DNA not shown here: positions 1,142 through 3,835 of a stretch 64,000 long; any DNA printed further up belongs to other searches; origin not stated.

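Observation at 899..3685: Reversed-order Aas-like tri-domain fusion (acyl-AMP ligase, ACP-like segment lacking the Ser, PlsC acyltransferase) coupled to a PMI-type cupin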

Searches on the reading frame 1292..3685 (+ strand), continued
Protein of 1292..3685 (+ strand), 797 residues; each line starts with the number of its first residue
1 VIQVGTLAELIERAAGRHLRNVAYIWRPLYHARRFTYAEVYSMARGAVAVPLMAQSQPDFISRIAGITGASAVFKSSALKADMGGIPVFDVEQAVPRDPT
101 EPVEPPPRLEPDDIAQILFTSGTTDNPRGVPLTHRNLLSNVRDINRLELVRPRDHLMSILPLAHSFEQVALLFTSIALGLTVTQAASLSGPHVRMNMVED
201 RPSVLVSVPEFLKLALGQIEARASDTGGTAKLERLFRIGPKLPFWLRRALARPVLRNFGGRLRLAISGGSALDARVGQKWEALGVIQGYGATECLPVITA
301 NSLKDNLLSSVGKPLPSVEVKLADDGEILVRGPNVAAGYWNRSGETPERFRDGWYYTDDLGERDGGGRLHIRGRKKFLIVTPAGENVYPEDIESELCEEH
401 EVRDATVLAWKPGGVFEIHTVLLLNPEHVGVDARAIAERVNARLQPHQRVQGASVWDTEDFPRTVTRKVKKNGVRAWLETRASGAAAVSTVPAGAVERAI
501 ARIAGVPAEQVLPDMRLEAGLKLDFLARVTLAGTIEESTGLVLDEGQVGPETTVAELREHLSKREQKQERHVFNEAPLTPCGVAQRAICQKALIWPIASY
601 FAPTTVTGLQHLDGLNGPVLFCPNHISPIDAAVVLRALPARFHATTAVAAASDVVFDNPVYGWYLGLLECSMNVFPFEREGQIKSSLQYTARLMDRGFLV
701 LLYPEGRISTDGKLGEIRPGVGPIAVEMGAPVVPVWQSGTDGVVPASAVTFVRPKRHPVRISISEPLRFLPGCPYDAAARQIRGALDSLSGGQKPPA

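Call 16: find_encoding_contigs(protein=window:1292-3685:+, flank=3000, max_places=6)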
Protein window:1292-3685:+ (797 aa): 5 contigs read that carry it; 1 place shown.
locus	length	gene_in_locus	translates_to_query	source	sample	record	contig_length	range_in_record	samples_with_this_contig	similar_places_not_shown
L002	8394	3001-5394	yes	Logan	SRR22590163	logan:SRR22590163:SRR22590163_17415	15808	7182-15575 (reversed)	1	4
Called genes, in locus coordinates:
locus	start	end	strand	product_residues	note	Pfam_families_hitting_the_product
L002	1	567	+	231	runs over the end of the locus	PF01841:Transglut_core, PF13471:Transglut_core3 (weak)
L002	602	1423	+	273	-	PF00793:DAHP_synth_1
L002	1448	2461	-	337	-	PF01336:tRNA_anti-codon, PF01966:HD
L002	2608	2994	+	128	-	PF01050:MannoseP_isomer, PF07883:Cupin_2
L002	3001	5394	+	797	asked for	PF00501:AMP-binding, PF01553:Acyltransferase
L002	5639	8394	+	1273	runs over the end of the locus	-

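Call 18: find_encoding_contigs(protein=P0124, flank=10000, max_places=3)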
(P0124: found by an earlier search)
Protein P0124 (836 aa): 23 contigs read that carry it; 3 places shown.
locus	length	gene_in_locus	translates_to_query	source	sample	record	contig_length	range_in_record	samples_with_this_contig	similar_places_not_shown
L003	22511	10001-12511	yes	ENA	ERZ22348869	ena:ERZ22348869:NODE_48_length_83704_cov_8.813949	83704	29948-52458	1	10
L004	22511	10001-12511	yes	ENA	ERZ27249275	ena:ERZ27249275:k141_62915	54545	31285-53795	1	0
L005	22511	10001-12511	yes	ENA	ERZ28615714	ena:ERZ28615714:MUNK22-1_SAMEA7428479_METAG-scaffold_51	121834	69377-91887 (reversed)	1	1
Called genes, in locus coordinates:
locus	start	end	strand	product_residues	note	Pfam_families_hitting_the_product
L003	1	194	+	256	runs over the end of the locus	PF00119:ATP-synt_A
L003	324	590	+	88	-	PF00137:ATP-synt_C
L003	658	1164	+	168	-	PF00430:ATP-synt_B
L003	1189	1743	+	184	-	PF00213:OSCP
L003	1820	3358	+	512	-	PF02874:ATP-synt_ab_N, PF00006:ATP-synt_ab, PF00306:ATP-synt_ab_C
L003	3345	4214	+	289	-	PF00231:ATP-synt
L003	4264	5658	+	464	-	PF02874:ATP-synt_ab_N, PF00006:ATP-synt_ab, PF22919:ATP-synt_VA_C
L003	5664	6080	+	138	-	PF02823:ATP-synt_DE_N, PF00401:ATP-synt_DE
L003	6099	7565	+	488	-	PF11306:DUF3108 (weak), PF01841:Transglut_core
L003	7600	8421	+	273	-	PF00793:DAHP_synth_1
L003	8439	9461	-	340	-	PF01336:tRNA_anti-codon, PF01966:HD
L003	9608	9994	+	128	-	PF01050:MannoseP_isomer, PF07883:Cupin_2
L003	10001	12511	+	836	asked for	PF00501:AMP-binding, PF00550:PP-binding (weak), PF01553:Acyltransferase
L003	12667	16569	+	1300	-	-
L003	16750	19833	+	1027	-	PF03781:FGE-sulfatase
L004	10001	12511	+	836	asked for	PF00501:AMP-binding, PF00550:PP-binding (weak), PF01553:Acyltransferase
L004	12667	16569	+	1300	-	-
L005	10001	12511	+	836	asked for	PF00501:AMP-binding, PF00550:PP-binding (weak), PF01553:Acyltransferase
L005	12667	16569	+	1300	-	-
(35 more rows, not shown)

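Call 28: find_related_loci(query=A1, collection=genome_contigs, flank=4000)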
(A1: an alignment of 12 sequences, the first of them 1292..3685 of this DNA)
Query A1 (797 aa) in genome_contigs; peptide patterns used: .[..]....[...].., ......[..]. (x = any residue, [..] = any of these).
600 stretches matched a pattern (row limit reached: there are more); 591 encode a relative of the query (tblastn E <= 1e-3); the best 80 are kept; 80 distinct loci.
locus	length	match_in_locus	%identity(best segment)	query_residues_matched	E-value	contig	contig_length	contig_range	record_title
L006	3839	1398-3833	40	4-775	5e-166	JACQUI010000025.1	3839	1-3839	MAG: Chloroflexi bacterium isolate NC_groundwater_1433_Ag_S-0.65um_63_37 S_p65_S5_coassembly_k141_406935, whole genome s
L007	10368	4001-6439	38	4-775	1e-150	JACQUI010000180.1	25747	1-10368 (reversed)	MAG: Chloroflexi bacterium isolate NC_groundwater_1433_Ag_S-0.65um_63_37 S_p65_S5_coassembly_k141_2720781, whole genome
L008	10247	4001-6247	41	46-791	9e-144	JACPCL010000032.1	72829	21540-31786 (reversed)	MAG: Chloroflexi bacterium isolate NC_groundwater_282_Ag_S-0.65um_62_13 S6_GD2017_2_S65_scaffold_90, whole genome shotgu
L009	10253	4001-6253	36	43-790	3e-140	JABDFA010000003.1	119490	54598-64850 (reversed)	MAG: Candidatus Dependentiae bacterium isolate BWMinHeated_Nextera35_MAG3 3300020947.a:Ga0207103_10003, whole genome sho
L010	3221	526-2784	38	43-789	6e-146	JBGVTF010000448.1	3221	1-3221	MAG: Anaerolineae bacterium isolate S_237_B7 k127_283308, whole genome shotgun sequence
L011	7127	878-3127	35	42-789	1e-138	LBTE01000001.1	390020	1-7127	MAG: candidate division TM6 bacterium GW2011_GWF2_37_49 US49_C0001, whole genome shotgun sequence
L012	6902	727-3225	36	4-791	3e-137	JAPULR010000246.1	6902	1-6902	MAG: Chloroflexota bacterium isolate KW1-S21_197 KW1-S21_197_cg246, whole genome shotgun sequence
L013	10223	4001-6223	39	46-789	3e-136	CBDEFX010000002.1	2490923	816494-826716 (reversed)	MAG: Dehalococcoidia bacterium isolate bd3fcf20-00e0-4c08-a004-f645cab7dc39 genome assembly, contig: contig_2, whole gen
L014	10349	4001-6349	39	5-789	2e-135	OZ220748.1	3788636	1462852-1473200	MAG: Dehalococcoidia bacterium isolate 6c7b36c8-b3ab-4b4c-a352-7e98d29eb5d7 genome assembly, chromosome: 1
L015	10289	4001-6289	36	23-789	8e-135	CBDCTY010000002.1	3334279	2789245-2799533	MAG: Dehalococcoidia bacterium isolate 8d763e54-a689-437c-9121-06e6f54ce659 genome assembly, contig: contig_2, whole gen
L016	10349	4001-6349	37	5-789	1e-134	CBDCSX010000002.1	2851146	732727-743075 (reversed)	MAG: Dehalococcoidia bacterium isolate d16e51a1-bce5-44a0-b433-43a10ca61d1e genome assembly, contig: contig_2, whole gen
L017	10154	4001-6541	36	3-791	3e-134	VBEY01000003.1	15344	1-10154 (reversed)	MAG: Chloroflexi bacterium isolate CF_38 14_1009_12_30cm_scaffold_3133, whole genome shotgun sequence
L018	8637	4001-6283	36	46-789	1e-133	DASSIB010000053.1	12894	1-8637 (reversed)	MAG TPA_asm: Candidatus Limnocylindria bacterium isolate SMAG_U1076 k141_920631, whole genome shotgun sequence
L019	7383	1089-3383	37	46-792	2e-135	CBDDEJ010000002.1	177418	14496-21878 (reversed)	MAG: Dehalococcoidia bacterium isolate 49c8d7ff-4838-46bf-a9ef-c42a27772ead genome assembly, contig: contig_2, whole gen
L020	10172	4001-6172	38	46-775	3e-133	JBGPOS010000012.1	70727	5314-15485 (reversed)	MAG: Tepidiformaceae bacterium isolate OBJ_0618_7090110_186 k141_6562385_length_70727_cov_16.0000, whole genome shotgun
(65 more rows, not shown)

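Call 30: find_encoding_contigs(protein=P0002, flank=6000, max_places=1)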
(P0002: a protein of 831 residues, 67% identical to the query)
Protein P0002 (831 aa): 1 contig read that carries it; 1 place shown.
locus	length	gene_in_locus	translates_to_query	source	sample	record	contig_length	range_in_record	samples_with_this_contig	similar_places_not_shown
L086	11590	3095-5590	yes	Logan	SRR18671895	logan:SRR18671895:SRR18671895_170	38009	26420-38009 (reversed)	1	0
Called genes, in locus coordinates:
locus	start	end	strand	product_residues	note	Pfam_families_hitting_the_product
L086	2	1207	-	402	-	?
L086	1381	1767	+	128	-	PF01050:MannoseP_isomer, PF07883:Cupin_2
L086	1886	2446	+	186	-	PF00578:AhpC-TSA, PF08534:Redoxin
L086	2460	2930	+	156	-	PF00578:AhpC-TSA, PF08534:Redoxin (weak)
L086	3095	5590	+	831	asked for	PF00501:AMP-binding, PF00550:PP-binding, PF01553:Acyltransferase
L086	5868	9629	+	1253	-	-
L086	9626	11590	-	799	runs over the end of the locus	-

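Call 31: find_encoding_contigs(protein=P0013, flank=6000, max_places=1)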
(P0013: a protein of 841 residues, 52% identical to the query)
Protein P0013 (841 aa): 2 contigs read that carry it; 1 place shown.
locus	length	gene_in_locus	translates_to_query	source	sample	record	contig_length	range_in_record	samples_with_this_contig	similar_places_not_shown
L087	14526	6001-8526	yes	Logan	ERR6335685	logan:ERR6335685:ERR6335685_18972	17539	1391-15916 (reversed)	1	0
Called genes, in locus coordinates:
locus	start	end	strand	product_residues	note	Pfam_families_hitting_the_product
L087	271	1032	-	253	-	-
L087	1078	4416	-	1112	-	PF13188:PAS_8 (faint), PF00989:PAS (faint), PF08448:PAS_4, PF13426:PAS_9 (faint), PF08447:PAS_3, PF00990:GGDEF, PF00563:EAL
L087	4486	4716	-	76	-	-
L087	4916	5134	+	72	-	-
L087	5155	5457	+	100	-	-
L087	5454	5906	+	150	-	-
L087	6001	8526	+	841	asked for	PF00501:AMP-binding, PF00550:PP-binding (weak), PF01553:Acyltransferase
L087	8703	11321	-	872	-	PF00041:fn3, PF16656:Pur_ac_phosph_N (weak)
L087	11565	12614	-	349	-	PF01087:GalP_UDP_transf, PF16285:DUF4931_N, PF19327:Ap4A_phos_N (weak), PF16268:DUF4921, PF02744:GalP_UDP_tr_C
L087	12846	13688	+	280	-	PF02405:MlaE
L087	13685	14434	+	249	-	PF00005:ABC_tran, PF13304:AAA_21 (faint)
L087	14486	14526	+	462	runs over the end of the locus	PF02470:MlaD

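Call 32: find_encoding_contigs(protein=P0008, flank=6000, max_places=1)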
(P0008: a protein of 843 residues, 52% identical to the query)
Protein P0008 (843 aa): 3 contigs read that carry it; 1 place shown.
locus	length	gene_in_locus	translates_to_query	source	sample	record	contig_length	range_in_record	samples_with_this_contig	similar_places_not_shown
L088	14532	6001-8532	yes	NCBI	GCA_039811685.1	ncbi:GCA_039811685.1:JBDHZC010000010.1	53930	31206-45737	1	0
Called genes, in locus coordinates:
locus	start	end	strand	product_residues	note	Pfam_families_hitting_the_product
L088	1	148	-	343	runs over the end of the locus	PF00483:NTP_transferase, PF12804:NTP_transf_3 (weak), PF25084:LbH_EIF2B, PF25087:GMPPB_C, PF00132:Hexapep (weak), PF24894:Hexapep_GlmU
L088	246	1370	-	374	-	PF01041:DegT_DnrJ_EryC1, PF01053:Cys_Met_Meta_PP (weak)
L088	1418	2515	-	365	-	PF00483:NTP_transferase, PF12804:NTP_transf_3, PF25084:LbH_EIF2B, PF00132:Hexapep (faint), PF24894:Hexapep_GlmU (weak), PF25087:GMPPB_C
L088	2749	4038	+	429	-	-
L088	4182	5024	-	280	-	PF01903:CbiX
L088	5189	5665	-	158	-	PF02627:CMD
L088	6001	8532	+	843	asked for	PF00501:AMP-binding, PF00550:PP-binding, PF01553:Acyltransferase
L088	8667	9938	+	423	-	PF05221:AdoHcyase, PF02826:2-Hacid_dh_C, PF00670:AdoHcyase_NAD, PF07991:KARI_N (weak)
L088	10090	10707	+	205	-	PF03808:Glyco_tran_WecG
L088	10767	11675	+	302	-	PF00294:PfkB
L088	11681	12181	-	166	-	PF13581:HATPase_c_2, PF02518:HATPase_c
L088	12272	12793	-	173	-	-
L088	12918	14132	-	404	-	PF03130:HEAT_PBS (faint), PF08331:QueG_DUF1730, PF14697:Fer4_21 (faint), PF00037:Fer4 (faint), PF13484:Fer4_16, PF13513:HEAT_EZ (faint), PF13646:HEAT_2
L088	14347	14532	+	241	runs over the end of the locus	PF07963:N_methyl, PF07596:SBP_bac_10 (faint)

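Call 34: search_protein_families(library=pfam, proteins=[P0001, P0002, P0008, P0039, P0069], max_evalue=0.01)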
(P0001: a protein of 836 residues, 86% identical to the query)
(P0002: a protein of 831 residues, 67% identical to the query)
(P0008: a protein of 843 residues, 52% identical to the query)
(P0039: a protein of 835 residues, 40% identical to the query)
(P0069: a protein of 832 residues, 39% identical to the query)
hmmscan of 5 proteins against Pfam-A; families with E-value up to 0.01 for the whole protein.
P0001 (836 aa): 3 families
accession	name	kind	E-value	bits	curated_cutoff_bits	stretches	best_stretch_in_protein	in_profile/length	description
PF00501.34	AMP-binding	-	1e-71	242.2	29.9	1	12-379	2-384/384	AMP-binding enzyme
PF01553.26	Acyltransferase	-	2.4e-16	60.2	23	1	644-775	3-130/132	Acyltransferase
PF00550.31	PP-binding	-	1.3e-06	29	20.8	1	535-597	3-64/67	Phosphopantetheine attachment site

P0002 (831 aa): 3 families
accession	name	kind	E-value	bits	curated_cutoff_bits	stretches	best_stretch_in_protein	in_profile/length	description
PF00501.34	AMP-binding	-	1.8e-72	244.7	29.9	1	14-379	4-384/384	AMP-binding enzyme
PF01553.26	Acyltransferase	-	3.7e-14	53.1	23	1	644-775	3-130/132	Acyltransferase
PF00550.31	PP-binding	-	3.3e-09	37.3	20.8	1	535-599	3-66/67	Phosphopantetheine attachment site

P0008 (843 aa): 3 families
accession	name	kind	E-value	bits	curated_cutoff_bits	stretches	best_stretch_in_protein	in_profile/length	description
PF00501.34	AMP-binding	-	4.2e-72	243.5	29.9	1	13-379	3-384/384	AMP-binding enzyme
PF01553.26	Acyltransferase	-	1.2e-16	61.1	23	1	656-777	13-131/132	Acyltransferase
PF00550.31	PP-binding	-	7.4e-09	36.2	20.8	1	539-599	6-65/67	Phosphopantetheine attachment site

P0039 (835 aa): 3 families
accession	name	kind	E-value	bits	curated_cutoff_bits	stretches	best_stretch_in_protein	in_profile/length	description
PF00501.34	AMP-binding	-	1.3e-69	235.3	29.9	1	10-378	1-384/384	AMP-binding enzyme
PF01553.26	Acyltransferase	-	1.3e-19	70.8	23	1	644-779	2-131/132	Acyltransferase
PF00550.31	PP-binding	-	1.2e-09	38.7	20.8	1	536-598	3-64/67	Phosphopantetheine attachment site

P0069 (832 aa): 5 families
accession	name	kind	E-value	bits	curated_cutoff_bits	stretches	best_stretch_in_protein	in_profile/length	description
PF00501.34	AMP-binding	-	8.7e-83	278.7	29.9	1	21-389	3-384/384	AMP-binding enzyme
PF01553.26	Acyltransferase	-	1.3e-14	54.5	23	1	655-783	2-131/132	Acyltransferase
PF00550.31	PP-binding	-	9.3e-09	35.9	20.8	1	547-613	2-67/67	Phosphopantetheine attachment site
PF13193.12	AMP-binding_C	-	3.8e-07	31.4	24.5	1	441-512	2-74/76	AMP-binding enzyme C-terminal domain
PF23562.2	AMP-binding_C_3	-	0.0086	16.9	20.8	0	426-462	2-39/124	AMP-binding enzyme C-terminal domain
